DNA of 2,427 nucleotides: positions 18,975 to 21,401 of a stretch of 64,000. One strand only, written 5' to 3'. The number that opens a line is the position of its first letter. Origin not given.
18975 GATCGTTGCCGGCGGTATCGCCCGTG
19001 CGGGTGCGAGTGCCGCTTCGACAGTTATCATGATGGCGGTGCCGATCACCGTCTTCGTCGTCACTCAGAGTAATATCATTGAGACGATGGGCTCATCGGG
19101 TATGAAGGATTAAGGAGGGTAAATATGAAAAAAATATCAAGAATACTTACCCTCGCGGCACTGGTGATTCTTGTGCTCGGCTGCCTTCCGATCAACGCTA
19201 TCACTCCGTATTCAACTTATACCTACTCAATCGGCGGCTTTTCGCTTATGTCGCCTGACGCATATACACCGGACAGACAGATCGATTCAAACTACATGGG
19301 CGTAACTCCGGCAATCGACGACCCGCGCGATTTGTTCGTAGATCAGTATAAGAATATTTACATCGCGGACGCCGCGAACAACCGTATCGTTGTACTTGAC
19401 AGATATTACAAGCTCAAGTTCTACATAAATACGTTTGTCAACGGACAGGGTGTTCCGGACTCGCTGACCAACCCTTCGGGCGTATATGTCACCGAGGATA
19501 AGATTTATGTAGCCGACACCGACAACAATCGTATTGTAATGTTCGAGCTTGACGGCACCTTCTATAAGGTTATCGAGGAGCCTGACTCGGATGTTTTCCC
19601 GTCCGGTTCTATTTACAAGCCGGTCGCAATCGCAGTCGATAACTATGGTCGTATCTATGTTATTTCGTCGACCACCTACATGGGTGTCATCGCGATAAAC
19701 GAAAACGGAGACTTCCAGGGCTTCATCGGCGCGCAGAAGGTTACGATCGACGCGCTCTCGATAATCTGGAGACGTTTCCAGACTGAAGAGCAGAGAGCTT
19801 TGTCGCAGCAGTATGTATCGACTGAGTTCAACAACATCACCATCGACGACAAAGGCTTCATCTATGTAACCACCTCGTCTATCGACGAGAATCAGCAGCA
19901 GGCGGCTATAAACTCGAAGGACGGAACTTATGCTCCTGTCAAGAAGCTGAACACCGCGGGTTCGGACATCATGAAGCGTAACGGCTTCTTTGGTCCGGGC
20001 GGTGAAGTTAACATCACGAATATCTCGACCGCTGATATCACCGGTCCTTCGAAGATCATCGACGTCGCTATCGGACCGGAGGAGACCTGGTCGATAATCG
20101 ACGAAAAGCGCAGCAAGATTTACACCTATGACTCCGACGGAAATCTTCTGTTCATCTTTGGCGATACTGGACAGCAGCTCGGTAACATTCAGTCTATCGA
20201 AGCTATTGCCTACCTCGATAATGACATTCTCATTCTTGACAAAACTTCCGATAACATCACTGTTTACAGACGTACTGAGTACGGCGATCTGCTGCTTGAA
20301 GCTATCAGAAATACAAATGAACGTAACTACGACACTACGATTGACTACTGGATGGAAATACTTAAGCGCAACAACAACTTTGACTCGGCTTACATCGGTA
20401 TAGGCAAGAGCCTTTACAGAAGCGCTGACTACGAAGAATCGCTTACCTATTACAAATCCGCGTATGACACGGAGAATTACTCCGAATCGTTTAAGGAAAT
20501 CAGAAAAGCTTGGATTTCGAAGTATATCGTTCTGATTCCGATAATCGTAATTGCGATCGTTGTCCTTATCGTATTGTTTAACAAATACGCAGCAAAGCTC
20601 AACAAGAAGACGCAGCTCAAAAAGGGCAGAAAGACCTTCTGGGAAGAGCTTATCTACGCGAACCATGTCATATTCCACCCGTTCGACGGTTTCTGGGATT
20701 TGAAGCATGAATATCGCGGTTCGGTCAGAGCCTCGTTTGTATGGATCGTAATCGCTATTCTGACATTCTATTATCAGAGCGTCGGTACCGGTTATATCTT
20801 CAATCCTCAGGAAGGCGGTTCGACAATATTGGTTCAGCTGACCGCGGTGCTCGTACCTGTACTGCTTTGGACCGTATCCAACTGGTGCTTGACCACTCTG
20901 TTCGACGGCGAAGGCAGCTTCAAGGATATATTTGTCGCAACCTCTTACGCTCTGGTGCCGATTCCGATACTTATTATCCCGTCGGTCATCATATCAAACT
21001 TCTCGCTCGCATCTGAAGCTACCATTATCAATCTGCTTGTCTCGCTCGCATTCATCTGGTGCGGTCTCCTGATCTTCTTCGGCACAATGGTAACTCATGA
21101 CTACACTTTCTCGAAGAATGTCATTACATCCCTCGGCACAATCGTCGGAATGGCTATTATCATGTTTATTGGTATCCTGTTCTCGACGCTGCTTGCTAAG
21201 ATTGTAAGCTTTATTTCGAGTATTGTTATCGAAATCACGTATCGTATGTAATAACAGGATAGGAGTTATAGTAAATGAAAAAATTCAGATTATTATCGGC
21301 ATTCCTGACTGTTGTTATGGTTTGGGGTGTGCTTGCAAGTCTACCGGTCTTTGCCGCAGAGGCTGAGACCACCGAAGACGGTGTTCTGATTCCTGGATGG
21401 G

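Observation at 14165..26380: Seven-gene operon: giant module-bearing binding protein, two ABC permease pairs, an NHL-propeller/Yip1 membrane protein and a 1012-aa secreted protein of no recognisable family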

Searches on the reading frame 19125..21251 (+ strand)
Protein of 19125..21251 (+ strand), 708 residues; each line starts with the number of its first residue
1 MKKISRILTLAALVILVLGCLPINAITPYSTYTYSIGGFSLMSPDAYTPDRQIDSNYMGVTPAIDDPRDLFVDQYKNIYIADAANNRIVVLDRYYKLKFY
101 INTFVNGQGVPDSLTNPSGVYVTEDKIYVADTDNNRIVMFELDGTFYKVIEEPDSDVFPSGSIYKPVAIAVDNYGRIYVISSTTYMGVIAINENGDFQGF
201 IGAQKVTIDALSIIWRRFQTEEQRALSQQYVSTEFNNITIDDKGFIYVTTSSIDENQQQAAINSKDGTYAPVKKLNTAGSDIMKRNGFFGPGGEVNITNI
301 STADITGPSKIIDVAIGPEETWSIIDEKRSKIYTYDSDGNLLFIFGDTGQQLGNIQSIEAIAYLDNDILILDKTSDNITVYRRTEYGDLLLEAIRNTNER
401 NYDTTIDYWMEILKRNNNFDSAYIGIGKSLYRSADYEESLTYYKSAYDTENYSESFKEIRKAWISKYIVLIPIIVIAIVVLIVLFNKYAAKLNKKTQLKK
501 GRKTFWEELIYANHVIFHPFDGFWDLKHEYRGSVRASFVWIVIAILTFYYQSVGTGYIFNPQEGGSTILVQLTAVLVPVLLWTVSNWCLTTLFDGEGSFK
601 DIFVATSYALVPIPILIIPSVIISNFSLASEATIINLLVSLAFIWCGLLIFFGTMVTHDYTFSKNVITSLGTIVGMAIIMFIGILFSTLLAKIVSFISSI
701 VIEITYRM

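Call 3: search_protein_families(library=pfam, proteins=[window:19125-21251:+], max_evalue=0.01)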
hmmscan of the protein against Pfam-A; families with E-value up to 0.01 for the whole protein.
window:19125-21251:+ (708 aa): 5 families
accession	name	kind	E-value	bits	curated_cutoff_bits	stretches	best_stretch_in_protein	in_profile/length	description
PF04893.22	Yip1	-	6.6e-14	52.6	28.6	1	514-682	2-171/173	Yip1 domain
PF01436.27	NHL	-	9.9e-10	38.4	20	1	114-138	1-26/28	NHL repeat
PF06739.17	SBBP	-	2.5e-05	24.6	20.5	0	232-252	12-32/38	Beta-propeller repeat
PF08450.18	SGL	-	0.0021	18.1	26.3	0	112-179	131-199/246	SMP-30/Gluconolactonase/LRE-like region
PF07494.17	Reg_prop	-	0.0098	16.4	20.4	0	159-181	3-22/24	Two component regulator propeller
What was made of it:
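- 19125..21251 (+): 708-aa protein: signal peptide, NHL propeller, TPR, transmembrane helix and Yip1 domain. Pfam Yip1 at 52.6 bits and NHL at 38.4 bits (call 3).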

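Call 4: search_protein_families(library=ncbifam, proteins=[window:19125-21251:+], max_evalue=0.01)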
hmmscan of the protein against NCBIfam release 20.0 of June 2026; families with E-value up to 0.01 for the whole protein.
window:19125-21251:+ (708 aa): 3 families
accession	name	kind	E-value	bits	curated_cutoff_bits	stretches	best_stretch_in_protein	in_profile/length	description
NF035926.1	scyF_NHL_VPEP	equivalog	7.4e-11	41.8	350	2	112-202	196-284/376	scytonemin biosynthesis PEP-CTERM protein ScyF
NF047780.1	LIC12708_fam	subfamily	3.3e-05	22.9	150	1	116-226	58-154/391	LIC_12708 family protein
NF033206.1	ScyE_fam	subfamily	0.0045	16.6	80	0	113-150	138-175/333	ScyD/ScyE family protein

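Call 11: search_solved_structures(query=window:19125-21251:+, max_evalue=0.1)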
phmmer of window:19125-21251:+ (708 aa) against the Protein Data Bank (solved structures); distinct sequences matched with E-value up to 0.1: 65 (the best 60 are shown).
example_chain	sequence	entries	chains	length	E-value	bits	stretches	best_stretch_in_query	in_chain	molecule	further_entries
6fpt_A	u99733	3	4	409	1.8e-14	56.2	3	67-140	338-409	E3 ubiquitin-protein ligase TRIM71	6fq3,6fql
6d69_A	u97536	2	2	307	7.1e-14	54.2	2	64-150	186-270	NHL Repeat Region of D. melanogaster Thin | Thin, isoform D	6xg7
8j72_A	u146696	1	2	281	4.7e-13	51.5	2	64-180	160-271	E3 ubiquitin-protein ligase TRIM71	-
7qrx_A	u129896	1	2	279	9e-13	50.6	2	67-184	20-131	E3 ubiquitin-protein ligase TRIM71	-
9jur_A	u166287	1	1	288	1.1e-12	50.3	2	67-185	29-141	E3 ubiquitin-protein ligase TRIM71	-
8bu0_A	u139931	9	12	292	3.7e-11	45.2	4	399-452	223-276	Consensus tetratricopeptide repeat protein | Crystal structure of an 8-repeat consensus TPR superhelix with Zinc. | Monomer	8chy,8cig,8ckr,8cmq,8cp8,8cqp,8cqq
9qhb_A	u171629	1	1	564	5.6e-11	44.6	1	399-454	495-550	Engineered tetratricopeptide repeat protein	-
6qsd_A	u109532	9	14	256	4.3e-10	41.7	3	63-181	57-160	Pizza6S | Pizza6-S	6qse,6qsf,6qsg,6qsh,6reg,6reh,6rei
1rwi_B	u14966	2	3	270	5.4e-10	41.4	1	63-185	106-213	Serine/threonine-protein kinase pknD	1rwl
6f0t_A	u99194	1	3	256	5.5e-10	41.4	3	63-181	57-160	Pizza6-SFW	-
7zpw_A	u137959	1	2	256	9.7e-10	40.5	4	63-180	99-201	Pizza6-TSK-TSH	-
3wwa_A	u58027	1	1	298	2.3e-09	39.3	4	63-180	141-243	Pizza7H protein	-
6rej_A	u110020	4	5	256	3.8e-09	38.6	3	63-180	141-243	Pizza6-SH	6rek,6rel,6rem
6ren_A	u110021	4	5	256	6.4e-09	37.8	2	63-180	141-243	3fPizza6-SH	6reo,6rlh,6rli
7qrw_A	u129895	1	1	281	8.9e-09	37.4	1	77-206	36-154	Isoform 4 of Tripartite motif-containing protein 3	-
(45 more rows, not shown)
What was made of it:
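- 19125..21251 (+): PDB hits to the TRIM71 and PknD NHL domains and to TPR proteins (call 11).
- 20319..20486 (+): TPR segment (residues 399-454). PDB hits to consensus TPR proteins, E 4e-11 (call 11).
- On NHL-repeat beta-propeller: TRIM71 at E 1.8e-14 and PknD at 5.4e-10 (call 11).
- Closest known: Extracellular NHL beta-propeller sensor domain of Mycobacterium tuberculosis PknD. Same: The sequence hit has E 5e-10 (call 11).
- NHL propellers serve as extracellular sensor domains, as in PknD (PDB 1rwi, hit in call 11).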

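Call 15: find_homologous_proteins(query=window:19125-21251:+)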
Query window:19125-21251:+ (708 aa): 4376 proteins with E <= 0.001 among 8000 candidates; the best 120 are listed.
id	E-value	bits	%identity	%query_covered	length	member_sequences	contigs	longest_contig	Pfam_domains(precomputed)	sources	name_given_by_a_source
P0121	0.0e+0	1557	98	100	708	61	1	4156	PF04893.23,PF01436.28,PF06739.18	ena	-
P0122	0.0e+0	1528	97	100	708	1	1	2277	PF04893.23,PF01436.28,PF06739.18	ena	-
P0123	0.0e+0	1524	96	100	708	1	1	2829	PF04893.23,PF01436.28,PF06739.18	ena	-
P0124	0.0e+0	1506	95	100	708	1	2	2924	PF04893.23,PF01436.28,PF06739.18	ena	-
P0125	0.0e+0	1438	89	100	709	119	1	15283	PF04893.23,PF01436.28,PF06739.18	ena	-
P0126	0.0e+0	1430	88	100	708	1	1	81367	PF04893.23,PF01436.28,PF06739.18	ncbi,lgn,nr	ncbi:MAG: hypothetical protein HFE63_11280 [Clostridiales bacterium]|nr:hypothetical protein [Clostr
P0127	0.0e+0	1418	88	100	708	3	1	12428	PF04893.23,PF01436.28,PF06739.18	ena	-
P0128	0.0e+0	1413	87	100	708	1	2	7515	PF04893.23,PF01436.28,PF06739.18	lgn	-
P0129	0.0e+0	1411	88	100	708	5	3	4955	PF04893.23,PF01436.28,PF06739.18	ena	-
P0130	0.0e+0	1410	88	100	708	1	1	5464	PF04893.23,PF01436.28,PF06739.18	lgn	-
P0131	0.0e+0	1408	87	100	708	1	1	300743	PF04893.23,PF01436.28,PF06739.18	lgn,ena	-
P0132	0.0e+0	1408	87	100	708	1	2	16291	PF04893.23,PF01436.28,PF06739.18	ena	-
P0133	0.0e+0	1407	87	100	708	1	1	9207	PF04893.23,PF01436.28,PF06739.18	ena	-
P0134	0.0e+0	1406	87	100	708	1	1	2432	PF04893.23,PF01436.28,PF06739.18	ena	-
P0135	0.0e+0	1405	87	100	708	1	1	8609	PF04893.23,PF01436.28,PF06739.18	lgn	-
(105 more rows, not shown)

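Call 88: search_dna_similar(query=window:19125-21251:+, collection=plasmids, mode=protein, max_evalue=0.00001, max_rows=20)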
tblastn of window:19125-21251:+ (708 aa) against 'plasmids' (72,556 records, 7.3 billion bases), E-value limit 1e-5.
Records with a match: 6; places in all: 8; records where one place covers at least 80% of the query: 2.
Best place of each record, by identity: <60% 6.
By first word of the organism name: Paenibacillus 2; Butyrivibrio 1; Candidatus 1; Ahniella 1; Brevibacillus 1.
By predicted mobility (MOB-suite, as given by PLSDB): non-mobilizable 6.
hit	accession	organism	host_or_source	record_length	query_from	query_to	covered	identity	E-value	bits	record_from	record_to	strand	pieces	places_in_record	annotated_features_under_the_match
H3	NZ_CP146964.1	Butyrivibrio fibrisolvens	Bovinae,Bovine rumen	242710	21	692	92%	33.3%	1e-90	360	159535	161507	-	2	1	NHL repeat-containing protein | YIP1 family protein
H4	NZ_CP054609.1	Paenibacillus cellulosilyticus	cell culture,soil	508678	28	662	90%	31.0%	1e-67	249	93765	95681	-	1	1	YIP1 family protein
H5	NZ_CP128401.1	Candidatus Chlorohelix allophototropha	Single colony of Candidatus Chlorohelix ...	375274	63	215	22%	29.2%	5e-8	64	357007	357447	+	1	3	none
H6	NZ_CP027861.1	Ahniella affigens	whole organism,Sandy soil near a stream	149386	77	223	21%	29.9%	1e-6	60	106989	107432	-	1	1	hypothetical protein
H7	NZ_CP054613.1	Paenibacillus cellulosilyticus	cell culture,soil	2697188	67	179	16%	36.2%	5e-7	61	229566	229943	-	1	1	none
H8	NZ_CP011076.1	Brevibacillus laterosporus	Oryza sativa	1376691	67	170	15%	34.2%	1e-6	60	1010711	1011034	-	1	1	none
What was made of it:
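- In the plasmid collection, the full NHL/TPR/Yip1 architecture occurs only inside this cassette (call 88).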
